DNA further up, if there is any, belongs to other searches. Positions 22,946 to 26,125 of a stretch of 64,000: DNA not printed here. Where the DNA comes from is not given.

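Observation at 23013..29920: Low-G+C ~6.7-kb island with a three-gene cluster of large secreted proteins of unknown function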

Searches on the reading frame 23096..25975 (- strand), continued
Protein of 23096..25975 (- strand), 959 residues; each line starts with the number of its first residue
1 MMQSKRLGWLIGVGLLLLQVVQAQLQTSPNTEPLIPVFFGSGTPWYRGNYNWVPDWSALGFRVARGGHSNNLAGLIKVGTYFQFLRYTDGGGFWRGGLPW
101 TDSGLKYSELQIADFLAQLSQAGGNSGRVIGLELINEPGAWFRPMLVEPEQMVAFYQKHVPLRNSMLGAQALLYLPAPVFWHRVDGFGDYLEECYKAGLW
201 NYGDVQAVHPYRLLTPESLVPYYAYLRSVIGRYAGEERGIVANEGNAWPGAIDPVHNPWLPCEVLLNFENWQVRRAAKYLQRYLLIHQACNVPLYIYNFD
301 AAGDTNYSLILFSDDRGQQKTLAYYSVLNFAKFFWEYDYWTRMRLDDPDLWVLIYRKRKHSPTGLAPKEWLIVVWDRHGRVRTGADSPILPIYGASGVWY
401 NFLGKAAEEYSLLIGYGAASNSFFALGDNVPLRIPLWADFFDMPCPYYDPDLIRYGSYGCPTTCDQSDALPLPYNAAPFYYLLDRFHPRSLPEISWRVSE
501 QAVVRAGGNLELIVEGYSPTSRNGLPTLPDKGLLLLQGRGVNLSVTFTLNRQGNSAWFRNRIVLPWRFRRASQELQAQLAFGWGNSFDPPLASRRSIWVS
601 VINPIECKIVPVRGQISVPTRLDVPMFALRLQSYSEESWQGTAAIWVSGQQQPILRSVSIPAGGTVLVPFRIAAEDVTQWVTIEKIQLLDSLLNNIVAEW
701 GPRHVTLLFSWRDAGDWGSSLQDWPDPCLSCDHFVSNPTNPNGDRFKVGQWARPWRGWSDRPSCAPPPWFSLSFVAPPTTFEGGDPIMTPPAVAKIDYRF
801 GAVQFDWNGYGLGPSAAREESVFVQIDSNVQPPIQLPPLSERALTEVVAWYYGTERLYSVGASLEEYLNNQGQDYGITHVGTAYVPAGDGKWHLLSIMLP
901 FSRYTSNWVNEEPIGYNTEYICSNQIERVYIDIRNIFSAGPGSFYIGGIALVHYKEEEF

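Call 97: search_solved_structures(query=A9, max_evalue=1e-20, show_alignments=2)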
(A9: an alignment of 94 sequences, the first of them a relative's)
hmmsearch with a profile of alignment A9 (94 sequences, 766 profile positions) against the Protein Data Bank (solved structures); distinct sequences matched with E-value up to 1e-20: 3.
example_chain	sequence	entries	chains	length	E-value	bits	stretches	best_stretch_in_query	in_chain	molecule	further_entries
5jvk_A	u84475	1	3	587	4.7e-55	191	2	45-227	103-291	Uncharacterized protein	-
5bx9_A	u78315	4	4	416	1.7e-37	132.9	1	43-335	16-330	PslG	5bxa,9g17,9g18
4zn2_A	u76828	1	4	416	1.8e-37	132.9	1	43-335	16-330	PslG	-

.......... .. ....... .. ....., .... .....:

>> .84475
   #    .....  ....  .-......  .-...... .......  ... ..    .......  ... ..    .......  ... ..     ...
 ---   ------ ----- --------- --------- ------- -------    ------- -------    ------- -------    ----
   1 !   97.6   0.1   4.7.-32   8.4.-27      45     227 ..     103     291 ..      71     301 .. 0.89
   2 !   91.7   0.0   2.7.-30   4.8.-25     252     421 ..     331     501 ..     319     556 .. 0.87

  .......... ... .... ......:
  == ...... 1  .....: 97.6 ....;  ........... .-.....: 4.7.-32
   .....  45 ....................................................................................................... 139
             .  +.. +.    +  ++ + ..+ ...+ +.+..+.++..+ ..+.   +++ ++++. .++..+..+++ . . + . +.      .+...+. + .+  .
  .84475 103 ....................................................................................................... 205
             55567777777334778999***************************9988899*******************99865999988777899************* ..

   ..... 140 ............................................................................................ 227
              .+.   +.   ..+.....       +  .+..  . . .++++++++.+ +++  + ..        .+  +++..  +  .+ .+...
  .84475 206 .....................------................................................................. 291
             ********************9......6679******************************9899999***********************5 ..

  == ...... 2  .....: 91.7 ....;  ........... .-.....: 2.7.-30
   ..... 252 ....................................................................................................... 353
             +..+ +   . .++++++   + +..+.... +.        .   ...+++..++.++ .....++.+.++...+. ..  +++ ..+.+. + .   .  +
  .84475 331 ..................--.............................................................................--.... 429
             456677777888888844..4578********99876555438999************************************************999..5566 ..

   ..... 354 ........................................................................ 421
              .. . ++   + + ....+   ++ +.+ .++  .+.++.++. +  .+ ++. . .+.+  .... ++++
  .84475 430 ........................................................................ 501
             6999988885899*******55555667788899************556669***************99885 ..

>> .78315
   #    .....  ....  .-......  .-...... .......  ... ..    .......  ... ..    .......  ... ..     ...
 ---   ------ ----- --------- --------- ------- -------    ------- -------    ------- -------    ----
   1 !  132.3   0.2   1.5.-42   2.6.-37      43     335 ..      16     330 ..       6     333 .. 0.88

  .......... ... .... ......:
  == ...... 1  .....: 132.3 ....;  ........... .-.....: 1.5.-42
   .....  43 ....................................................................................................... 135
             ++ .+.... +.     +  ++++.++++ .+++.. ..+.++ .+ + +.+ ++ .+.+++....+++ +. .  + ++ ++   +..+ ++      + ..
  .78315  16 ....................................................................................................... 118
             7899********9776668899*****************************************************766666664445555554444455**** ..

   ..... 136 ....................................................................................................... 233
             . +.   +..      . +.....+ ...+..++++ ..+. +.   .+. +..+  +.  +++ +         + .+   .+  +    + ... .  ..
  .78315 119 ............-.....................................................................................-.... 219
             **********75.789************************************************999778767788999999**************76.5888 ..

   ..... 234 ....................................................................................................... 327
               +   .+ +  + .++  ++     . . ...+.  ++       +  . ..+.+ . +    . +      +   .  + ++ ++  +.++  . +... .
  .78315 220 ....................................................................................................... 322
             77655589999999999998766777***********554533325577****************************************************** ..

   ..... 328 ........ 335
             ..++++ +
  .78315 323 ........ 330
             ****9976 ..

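Call 103: search_protein_families(library=ncbifam, proteins=[L003:310-1659:+, L008:4547-6316:+, L010:9295-10635:+, L003:6028-6615:+], max_evalue=0.01)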
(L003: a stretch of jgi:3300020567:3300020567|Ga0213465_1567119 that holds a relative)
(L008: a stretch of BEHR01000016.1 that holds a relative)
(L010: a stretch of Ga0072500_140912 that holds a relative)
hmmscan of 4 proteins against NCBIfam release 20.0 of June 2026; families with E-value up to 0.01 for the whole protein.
L003:310-1659:+ (449 aa): 1 family
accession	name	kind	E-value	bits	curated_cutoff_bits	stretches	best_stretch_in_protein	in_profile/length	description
TIGR02913.1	HAF_rpt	repeat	6.7e-41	138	22.65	4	165-204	1-39/39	HAF repeat protein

L008:4547-6316:+ (589 aa): 0 families

L010:9295-10635:+ (446 aa): 0 families

L003:6028-6615:+ (196 aa): 15 families
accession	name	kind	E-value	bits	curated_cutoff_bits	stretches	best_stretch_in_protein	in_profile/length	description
TIGR01710.1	typeII_sec_gspG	equivalog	3.4e-10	40.1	88.85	1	20-76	2-58/134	type II secretion system major pseudopilin GspG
NF041775.1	typeIV_PilA_Myxo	equivalog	1.7e-09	38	400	1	17-75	9-67/214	type IV pilin protein PilA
TIGR02532.1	IV_pilin_GFxxxE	domain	3.7e-09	36.1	16.3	1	18-40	1-23/24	prepilin-type N-terminal cleavage/methylation domain-containing protein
NF007862.0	PRK10574.1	equivalog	3e-07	30.7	138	1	17-50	3-36/145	prepilin peptidase-dependent pilin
TIGR01708.2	typeII_sec_gspH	equivalog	4.5e-07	30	80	1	19-66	2-49/169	type II secretion system minor pseudopilin GspH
NF040999.1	pilin_ComGC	equivalog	1.1e-06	28.8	75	1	19-62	2-45/84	competence type IV pilus major pilin ComGC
NF041013.1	T4P_ComGE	equivalog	9.4e-06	25.6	49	1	18-54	3-39/83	competence type IV pilus minor pilin ComGE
NF007800.0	PRK10506.1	equivalog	2.8e-05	24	158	1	15-72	5-62/163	prepilin peptidase-dependent protein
NF040982.1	ComGD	equivalog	6.5e-05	23.4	70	1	19-71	2-54/139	competence type IV pilus minor pilin ComGD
TIGR02596.1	TIGR02596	subfamily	7.5e-05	22.9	70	1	21-49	1-29/196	Verru_Chthon cassette protein D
TIGR02599.1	TIGR02599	subfamily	0.00023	20.5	256.5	1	20-62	1-44/361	Verru_Chthon cassette protein C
TIGR01711.1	gspJ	equivalog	0.00028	20.8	64.85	1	20-73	2-56/192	type II secretion system minor pseudopilin GspJ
NF038303.1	EPS_HpsB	equivalog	0.0021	18.1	150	1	18-47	2-31/211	hormogonium polysaccharide secretion pseudopilin HpsB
NF041002.1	pilin_ComGF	equivalog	0.0027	17.9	80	1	19-53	2-36/139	competence type IV pilus minor pilin ComGF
NF038304.1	EPS_HpsC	equivalog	0.009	15.6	200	0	14-44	16-43/318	hormogonium polysaccharide secretion pseudopilin HpsC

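Call 107: search_protein_families(library=ncbifam, proteins=[L020:6210-6410:+, L020:1947-2132:+, L008:8080-8301:+, L010:10420-10635:+], max_evalue=10)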
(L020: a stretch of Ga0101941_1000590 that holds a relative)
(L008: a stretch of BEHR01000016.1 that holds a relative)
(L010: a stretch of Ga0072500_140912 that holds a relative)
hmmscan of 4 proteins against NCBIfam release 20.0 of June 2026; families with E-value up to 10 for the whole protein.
L020:6210-6410:+ (67 aa): 1 family
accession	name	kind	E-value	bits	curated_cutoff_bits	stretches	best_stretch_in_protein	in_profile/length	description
NF033223.2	YHYH_alt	domain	0.14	12.5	30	1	10-20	3-13/25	YHYH domain-containing protein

L020:1947-2132:+ (62 aa): 1 family
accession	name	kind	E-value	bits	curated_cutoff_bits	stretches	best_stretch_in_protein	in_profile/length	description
NF041540.1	dockerin_GC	domain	2.6e-06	27.7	29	1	14-62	6-67/67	GC-type dockerin domain-anchored protein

L008:8080-8301:+ (73 aa): 0 families

L010:10420-10635:+ (71 aa): 1 family
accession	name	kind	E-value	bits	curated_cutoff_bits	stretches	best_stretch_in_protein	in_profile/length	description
NF041540.1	dockerin_GC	domain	0.098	13.1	29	1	18-41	38-67/67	GC-type dockerin domain-anchored protein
